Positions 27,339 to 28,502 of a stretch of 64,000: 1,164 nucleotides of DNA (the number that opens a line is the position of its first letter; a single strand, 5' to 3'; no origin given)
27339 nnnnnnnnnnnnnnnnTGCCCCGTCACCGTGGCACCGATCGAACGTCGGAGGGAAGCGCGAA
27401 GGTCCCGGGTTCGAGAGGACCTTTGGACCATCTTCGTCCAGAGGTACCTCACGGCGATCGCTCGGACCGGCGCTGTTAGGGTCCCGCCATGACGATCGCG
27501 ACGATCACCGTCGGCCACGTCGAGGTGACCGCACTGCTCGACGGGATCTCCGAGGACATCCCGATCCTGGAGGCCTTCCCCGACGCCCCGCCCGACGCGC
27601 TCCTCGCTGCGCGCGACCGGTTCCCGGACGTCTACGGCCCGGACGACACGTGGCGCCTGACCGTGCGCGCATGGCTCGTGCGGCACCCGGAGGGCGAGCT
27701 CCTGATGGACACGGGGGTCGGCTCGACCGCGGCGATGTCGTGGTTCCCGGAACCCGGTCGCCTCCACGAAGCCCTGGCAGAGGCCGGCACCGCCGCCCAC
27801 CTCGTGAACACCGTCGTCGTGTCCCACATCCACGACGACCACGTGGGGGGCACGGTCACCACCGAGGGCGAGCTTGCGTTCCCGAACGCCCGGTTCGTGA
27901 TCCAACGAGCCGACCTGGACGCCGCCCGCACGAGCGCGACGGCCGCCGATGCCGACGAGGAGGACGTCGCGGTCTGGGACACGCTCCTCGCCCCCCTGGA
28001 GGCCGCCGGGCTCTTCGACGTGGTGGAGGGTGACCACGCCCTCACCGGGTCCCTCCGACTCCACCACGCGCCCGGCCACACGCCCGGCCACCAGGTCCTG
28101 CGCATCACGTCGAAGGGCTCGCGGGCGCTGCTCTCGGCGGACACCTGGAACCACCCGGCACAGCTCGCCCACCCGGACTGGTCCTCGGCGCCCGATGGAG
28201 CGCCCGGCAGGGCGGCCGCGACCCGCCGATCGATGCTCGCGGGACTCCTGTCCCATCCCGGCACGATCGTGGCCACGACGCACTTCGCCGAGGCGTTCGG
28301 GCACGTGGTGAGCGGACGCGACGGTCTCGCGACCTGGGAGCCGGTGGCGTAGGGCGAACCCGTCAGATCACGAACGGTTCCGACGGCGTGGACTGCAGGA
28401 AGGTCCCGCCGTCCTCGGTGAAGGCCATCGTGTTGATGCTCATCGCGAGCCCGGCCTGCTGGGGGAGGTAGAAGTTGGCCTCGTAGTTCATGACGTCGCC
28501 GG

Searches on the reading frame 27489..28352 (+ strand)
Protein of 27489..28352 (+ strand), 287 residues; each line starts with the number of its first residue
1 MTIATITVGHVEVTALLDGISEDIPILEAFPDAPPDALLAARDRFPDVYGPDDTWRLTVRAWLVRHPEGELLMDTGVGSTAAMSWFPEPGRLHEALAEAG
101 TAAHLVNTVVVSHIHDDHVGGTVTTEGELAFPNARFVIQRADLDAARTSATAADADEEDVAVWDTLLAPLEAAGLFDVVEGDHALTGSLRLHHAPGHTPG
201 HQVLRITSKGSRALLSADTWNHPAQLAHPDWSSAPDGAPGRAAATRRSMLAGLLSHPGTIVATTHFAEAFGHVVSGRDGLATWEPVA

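Call 7: search_protein_families(library=pfam, proteins=[window:27489-28352:+])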
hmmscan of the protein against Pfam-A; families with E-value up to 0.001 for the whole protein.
window:27489-28352:+ (287 aa): 1 family
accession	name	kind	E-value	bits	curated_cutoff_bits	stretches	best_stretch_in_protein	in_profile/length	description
PF00753.33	Lactamase_B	-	2.4e-11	44.4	22.7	1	58-262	5-194/196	Metallo-beta-lactamase superfamily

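Call 17: search_protein_families(library=ncbifam, proteins=[window:27489-28352:+], max_evalue=0.01)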
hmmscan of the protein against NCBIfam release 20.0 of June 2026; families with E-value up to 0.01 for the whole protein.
window:27489-28352:+ (287 aa): 13 families
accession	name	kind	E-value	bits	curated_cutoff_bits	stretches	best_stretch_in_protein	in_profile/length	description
NF047979.1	lactonase_AidB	equivalog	4.1e-26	91.9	360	1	7-275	5-261/271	AidB family quorum-quenching N-acyl homoserine lactonase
NF045700.1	AHLLactAttM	equivalog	5.7e-15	55.5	390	1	51-225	25-210/257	AttM family quorum-quenching N-acyl homoserine lactonase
NF045699.1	AHLLactAiiA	equivalog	1.3e-14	54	375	1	91-218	81-191/251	quorum-quenching N-acyl homoserine lactonase AiiA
NF047925.1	pyridox_lacton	equivalog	6e-12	45.9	325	1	51-216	27-204/268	4-pyridoxolactonase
NF047919.1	lactonase_YtnP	equivalog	1.5e-11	44.1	425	1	59-246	47-235/274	YtnP family quorum-quenching lactonase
NF033105.1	bla_subclass_B3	equivalog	9.7e-08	31.6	240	1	60-208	24-157/257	subclass B3 metallo-beta-lactamase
NF000469.2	CAR_gen_B3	exception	2.1e-06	27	500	1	59-200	74-198/311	CAR family subclass B3 metallo-beta-lactamase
NF012229.1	bla_class_B_core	domain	1e-05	25.7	100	1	63-204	19-136/139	metallo-beta-lactamase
NF047976.1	lactonase_AhlS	equivalog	0.001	18.2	475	0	56-168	40-158/276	AhlS family quorum-quenching N-acyl homoserine lactonase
NF053820.1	MBLfold_Strvi7410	exception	0.0015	18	525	0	62-123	27-82/343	Strvi_7410 family MBL fold metallo-hydrolase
NF012140.0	blaBJP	exception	0.0021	16.9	600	1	62-209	58-189/294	BJP family subclass B3 metallo-beta-lactamase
NF041809.1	Avs1a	equivalog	0.0046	15.8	420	1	61-123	9-64/387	AVAST type 1 anti-phage system MBL fold metallo-hydrolase Avs1a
NF033106.1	blaL1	exception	0.005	15.8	560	1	52-203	49-187/290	L1 family subclass B3 metallo-beta-lactamase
